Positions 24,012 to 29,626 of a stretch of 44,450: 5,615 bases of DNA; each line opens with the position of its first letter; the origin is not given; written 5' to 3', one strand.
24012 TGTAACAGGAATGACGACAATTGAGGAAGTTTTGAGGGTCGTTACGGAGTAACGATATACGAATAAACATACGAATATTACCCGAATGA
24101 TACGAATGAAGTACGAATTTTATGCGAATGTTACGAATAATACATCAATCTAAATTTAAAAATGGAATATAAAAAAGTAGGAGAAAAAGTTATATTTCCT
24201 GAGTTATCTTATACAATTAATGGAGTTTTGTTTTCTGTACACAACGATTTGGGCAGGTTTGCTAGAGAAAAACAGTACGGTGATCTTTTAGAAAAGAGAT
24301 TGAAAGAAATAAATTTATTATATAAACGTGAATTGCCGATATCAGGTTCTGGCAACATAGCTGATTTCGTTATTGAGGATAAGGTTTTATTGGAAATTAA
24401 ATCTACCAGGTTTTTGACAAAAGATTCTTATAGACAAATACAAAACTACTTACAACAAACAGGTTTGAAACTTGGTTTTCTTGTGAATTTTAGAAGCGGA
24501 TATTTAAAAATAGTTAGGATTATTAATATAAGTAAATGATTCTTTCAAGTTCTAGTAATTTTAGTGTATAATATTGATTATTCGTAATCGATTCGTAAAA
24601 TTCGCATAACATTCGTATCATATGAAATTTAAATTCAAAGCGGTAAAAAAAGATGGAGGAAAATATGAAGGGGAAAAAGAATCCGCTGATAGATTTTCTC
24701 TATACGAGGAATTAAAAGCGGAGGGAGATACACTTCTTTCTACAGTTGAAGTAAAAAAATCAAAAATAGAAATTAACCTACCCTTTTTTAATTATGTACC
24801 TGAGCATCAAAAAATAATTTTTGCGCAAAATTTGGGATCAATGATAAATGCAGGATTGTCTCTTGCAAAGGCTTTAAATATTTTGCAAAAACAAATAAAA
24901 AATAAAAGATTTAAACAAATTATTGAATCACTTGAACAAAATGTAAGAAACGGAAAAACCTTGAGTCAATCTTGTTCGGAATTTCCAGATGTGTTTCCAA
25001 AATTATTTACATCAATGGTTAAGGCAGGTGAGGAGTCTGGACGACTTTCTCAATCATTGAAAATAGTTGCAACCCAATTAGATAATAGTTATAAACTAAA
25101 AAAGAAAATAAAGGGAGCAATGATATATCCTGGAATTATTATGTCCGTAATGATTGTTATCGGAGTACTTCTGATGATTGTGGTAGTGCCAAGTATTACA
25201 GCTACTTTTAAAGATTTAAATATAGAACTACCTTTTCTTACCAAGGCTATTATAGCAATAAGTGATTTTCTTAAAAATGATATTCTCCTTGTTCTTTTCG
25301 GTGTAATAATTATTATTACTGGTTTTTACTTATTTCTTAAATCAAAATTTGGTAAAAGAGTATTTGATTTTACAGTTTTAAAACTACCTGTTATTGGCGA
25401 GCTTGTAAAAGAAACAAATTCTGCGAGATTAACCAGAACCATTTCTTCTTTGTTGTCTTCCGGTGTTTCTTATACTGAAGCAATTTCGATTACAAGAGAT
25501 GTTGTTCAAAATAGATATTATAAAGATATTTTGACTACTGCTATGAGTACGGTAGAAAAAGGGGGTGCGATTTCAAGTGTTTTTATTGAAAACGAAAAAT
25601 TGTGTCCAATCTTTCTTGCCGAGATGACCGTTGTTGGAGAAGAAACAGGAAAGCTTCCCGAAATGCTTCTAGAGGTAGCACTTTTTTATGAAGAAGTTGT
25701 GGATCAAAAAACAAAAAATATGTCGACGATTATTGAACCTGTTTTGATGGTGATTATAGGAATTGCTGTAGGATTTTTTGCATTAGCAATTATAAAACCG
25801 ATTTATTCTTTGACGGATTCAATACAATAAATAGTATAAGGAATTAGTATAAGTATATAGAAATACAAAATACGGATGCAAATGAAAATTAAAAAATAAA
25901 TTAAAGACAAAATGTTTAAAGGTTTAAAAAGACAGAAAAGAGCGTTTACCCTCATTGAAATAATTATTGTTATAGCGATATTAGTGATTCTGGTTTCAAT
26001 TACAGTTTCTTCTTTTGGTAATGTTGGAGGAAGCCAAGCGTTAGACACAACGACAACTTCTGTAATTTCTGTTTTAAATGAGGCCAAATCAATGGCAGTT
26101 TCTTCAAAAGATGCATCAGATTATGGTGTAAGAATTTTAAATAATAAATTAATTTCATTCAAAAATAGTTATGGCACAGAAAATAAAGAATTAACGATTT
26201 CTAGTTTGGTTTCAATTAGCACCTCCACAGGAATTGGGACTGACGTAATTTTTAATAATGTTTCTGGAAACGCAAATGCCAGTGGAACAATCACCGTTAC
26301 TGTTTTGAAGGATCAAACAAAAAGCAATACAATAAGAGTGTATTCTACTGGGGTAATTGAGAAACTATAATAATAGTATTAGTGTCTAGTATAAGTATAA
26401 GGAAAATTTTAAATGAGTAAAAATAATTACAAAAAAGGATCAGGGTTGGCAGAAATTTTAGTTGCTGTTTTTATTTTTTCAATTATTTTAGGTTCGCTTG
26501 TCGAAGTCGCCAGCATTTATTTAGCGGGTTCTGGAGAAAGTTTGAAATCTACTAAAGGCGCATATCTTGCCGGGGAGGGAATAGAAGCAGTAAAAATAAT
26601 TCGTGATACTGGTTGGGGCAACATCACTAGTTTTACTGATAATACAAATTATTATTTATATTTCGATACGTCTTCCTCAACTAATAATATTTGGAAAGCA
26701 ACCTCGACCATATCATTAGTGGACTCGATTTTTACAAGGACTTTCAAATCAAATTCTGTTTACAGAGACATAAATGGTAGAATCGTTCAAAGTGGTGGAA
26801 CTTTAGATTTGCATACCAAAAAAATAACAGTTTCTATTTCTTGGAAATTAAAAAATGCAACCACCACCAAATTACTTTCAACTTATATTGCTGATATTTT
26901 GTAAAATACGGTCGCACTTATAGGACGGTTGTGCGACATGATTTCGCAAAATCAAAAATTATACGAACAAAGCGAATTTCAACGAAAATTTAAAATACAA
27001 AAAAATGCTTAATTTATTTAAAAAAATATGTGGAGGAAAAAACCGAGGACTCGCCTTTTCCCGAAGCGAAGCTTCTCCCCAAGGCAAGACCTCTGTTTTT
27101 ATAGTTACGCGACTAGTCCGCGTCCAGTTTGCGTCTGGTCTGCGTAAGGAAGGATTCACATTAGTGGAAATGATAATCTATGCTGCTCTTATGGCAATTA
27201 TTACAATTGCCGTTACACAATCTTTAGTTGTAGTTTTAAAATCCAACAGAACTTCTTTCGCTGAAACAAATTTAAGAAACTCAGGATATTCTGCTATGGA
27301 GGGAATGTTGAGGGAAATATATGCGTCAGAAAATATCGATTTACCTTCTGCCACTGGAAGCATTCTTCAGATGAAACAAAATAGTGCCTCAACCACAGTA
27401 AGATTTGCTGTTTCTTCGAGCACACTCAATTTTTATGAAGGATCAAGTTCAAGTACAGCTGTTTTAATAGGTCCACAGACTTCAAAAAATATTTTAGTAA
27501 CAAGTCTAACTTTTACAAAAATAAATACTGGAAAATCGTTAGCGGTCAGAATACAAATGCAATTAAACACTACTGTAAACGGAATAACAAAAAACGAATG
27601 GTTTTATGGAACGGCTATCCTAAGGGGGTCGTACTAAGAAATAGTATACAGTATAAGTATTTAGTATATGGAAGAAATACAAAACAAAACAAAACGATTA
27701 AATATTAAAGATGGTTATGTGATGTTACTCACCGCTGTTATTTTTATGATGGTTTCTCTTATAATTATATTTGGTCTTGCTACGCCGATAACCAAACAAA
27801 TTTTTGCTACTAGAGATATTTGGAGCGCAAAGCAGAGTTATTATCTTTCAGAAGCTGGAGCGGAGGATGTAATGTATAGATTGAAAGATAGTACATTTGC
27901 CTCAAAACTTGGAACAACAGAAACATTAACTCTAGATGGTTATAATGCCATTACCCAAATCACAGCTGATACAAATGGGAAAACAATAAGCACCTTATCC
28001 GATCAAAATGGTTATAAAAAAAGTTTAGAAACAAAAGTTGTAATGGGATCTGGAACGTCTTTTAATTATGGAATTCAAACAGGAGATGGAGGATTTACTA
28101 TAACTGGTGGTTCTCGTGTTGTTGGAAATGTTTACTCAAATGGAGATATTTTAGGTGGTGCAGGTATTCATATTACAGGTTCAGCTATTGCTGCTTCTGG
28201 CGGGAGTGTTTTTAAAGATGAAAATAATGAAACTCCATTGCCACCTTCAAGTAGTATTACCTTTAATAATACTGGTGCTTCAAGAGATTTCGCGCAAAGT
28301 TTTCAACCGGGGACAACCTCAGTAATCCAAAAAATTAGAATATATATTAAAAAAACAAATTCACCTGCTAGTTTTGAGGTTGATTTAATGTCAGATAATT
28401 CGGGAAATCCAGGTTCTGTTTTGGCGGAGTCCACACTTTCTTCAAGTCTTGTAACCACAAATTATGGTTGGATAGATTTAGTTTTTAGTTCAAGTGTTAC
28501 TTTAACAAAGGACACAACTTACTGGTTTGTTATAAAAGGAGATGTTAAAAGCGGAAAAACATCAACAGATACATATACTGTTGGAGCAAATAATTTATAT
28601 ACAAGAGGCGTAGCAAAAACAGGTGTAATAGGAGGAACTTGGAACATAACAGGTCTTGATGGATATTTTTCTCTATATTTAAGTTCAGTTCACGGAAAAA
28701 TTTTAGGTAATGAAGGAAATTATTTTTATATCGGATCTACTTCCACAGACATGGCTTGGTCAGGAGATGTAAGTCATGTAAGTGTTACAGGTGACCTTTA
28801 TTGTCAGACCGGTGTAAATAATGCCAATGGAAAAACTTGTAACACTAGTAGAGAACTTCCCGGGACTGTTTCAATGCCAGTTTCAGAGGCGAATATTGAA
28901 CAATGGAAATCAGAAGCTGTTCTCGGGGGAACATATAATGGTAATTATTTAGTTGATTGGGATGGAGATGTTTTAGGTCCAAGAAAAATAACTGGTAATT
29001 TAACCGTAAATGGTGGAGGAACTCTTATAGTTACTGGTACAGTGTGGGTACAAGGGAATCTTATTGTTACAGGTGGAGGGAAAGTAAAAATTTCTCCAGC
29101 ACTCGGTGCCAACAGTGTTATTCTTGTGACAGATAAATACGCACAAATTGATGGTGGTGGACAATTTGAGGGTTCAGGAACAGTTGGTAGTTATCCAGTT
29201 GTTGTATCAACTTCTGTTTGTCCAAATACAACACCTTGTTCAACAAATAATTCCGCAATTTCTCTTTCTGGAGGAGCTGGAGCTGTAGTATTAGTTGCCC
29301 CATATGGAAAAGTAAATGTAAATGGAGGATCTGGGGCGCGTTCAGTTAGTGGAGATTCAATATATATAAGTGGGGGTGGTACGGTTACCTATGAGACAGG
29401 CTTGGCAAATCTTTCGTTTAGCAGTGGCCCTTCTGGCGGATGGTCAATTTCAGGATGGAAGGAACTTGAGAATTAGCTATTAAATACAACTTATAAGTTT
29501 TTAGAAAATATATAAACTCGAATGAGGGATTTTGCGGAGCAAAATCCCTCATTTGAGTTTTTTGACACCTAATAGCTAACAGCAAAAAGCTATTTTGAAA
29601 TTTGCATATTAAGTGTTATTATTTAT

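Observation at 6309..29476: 23-kb co-directional surface block: adhesin/protease genes fused to a type IV pilus operon (candidate host-interaction system)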

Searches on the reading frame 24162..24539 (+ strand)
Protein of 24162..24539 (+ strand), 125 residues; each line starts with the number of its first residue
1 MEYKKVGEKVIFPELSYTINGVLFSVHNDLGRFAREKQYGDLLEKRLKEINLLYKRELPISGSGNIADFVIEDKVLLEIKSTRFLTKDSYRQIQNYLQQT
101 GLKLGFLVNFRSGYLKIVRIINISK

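Call 5: search_protein_families(library=pfam, proteins=[window:24162-24539:+], max_evalue=0.01)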
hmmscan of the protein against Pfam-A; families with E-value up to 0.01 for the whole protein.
window:24162-24539:+ (125 aa): 1 family
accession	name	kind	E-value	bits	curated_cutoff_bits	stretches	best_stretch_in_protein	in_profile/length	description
PF13366.12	PDDEXK_3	-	2.5e-19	70.2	22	1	14-112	2-108/117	PD-(D/E)XK nuclease superfamily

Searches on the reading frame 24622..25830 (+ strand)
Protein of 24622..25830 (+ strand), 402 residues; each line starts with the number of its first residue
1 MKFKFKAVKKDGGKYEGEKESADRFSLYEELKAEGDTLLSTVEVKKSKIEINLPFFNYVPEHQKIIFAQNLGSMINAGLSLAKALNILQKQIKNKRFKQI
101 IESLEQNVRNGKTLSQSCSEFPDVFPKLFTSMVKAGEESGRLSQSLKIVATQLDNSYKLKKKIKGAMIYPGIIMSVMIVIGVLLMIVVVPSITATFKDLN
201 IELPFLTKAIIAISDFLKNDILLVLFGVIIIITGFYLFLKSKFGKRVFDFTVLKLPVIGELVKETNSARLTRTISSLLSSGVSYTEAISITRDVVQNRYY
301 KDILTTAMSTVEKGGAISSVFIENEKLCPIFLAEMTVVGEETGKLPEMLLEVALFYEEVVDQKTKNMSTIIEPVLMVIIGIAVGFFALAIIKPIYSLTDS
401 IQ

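Call 5: search_protein_families(library=pfam, proteins=[window:24622-25830:+], max_evalue=0.01)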
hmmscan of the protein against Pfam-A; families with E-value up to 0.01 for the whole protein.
window:24622-25830:+ (402 aa): 1 family
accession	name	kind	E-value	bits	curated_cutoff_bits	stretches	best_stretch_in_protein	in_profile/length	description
PF00482.28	T2SSF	-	4.7e-56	188.6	25.2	2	67-190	1-125/125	Type II secretion system (T2SS), protein F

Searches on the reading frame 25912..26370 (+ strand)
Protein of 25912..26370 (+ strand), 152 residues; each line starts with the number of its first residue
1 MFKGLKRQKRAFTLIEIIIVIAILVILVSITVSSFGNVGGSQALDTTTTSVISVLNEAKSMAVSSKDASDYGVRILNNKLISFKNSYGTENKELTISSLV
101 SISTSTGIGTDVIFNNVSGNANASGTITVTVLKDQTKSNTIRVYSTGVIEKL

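Call 5: search_protein_families(library=pfam, proteins=[window:25912-26370:+], max_evalue=0.01)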
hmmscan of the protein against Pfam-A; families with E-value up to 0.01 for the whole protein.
window:25912-26370:+ (152 aa): 4 families
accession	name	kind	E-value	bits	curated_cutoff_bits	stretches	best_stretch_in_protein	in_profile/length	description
PF07963.17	N_methyl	-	1.2e-06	28.3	21.2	1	7-31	2-26/27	Prokaryotic N-terminal methylation motif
PF11773.13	ComGE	-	0.0075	16.6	25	1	14-67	2-51/82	Competence system putative prepilin ComGE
PF12019.13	GspH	-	0.0078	17.1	21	0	51-147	5-108/108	Type II transport protein GspH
PF05084.19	GRA6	-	0.0099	16.3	27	0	5-45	7-47/186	Granule antigen protein (GRA6)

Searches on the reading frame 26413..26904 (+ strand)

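Call 5: search_protein_families(library=pfam, proteins=[window:26413-26904:+], max_evalue=0.01)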
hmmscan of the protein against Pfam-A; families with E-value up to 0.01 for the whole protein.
window:26413-26904:+ (163 aa): 1 family
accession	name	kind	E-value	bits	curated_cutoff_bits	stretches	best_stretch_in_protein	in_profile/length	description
PF07963.17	N_methyl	-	0.001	19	21.2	1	5-29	2-26/27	Prokaryotic N-terminal methylation motif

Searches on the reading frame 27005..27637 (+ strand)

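Call 5: search_protein_families(library=pfam, proteins=[window:27005-27637:+], max_evalue=0.01)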
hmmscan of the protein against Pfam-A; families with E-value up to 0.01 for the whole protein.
window:27005-27637:+ (210 aa): 1 family
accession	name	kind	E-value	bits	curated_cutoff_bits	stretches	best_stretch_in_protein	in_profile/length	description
PF07963.17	N_methyl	-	4.1e-05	23.4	21.2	1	47-70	3-26/27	Prokaryotic N-terminal methylation motif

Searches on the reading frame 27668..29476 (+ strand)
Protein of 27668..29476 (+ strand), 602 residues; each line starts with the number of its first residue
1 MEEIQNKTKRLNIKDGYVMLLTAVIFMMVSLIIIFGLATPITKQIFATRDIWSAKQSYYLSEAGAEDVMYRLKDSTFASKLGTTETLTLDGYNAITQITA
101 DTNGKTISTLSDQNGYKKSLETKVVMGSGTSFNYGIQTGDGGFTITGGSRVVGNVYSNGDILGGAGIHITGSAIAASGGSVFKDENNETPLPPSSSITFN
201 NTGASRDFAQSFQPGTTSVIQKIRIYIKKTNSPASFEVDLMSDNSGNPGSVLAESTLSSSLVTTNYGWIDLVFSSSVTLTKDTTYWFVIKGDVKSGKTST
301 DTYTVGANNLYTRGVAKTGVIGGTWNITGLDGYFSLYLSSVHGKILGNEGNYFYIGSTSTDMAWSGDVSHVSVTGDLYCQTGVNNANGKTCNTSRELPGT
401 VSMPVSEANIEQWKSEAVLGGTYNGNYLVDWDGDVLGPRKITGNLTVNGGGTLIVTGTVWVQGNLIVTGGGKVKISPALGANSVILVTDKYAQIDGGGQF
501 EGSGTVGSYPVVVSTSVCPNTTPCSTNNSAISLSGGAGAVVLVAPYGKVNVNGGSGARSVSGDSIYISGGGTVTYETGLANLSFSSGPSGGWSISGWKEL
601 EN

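Call 5: search_protein_families(library=pfam, proteins=[window:27668-29476:+], max_evalue=0.01)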
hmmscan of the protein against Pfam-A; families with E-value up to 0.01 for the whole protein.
window:27668-29476:+ (602 aa): 1 family
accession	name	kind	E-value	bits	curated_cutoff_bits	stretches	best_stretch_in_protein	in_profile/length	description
PF13313.11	DUF4082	-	0.00036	21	28.4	1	211-305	20-104/143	Domain of unknown function (DUF4082)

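Call 38: search_protein_families(library=pfam, proteins=[window:27668-29476:+], max_evalue=10)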
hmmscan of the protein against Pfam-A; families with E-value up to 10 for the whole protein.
window:27668-29476:+ (602 aa): 1 family
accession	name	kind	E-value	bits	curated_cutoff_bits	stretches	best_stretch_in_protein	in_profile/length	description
PF13313.11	DUF4082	-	0.00036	21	28.4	1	211-305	20-104/143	Domain of unknown function (DUF4082)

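Call 39: search_protein_families(library=phrogs, proteins=[window:27668-29476:+], max_evalue=0.1)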
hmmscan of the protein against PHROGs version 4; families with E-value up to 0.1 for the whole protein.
window:27668-29476:+ (602 aa): 0 families

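Call 40: search_protein_families(library=ncbifam, proteins=[window:27668-29476:+], max_evalue=0.1)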
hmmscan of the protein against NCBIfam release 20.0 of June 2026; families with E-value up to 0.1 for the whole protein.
window:27668-29476:+ (602 aa): 1 family
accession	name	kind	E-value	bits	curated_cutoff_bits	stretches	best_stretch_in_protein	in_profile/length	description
NF041539.1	choice_anch_R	domain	1.3e-10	41.4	30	1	191-299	3-111/155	choice-of-anchor R domain-containing protein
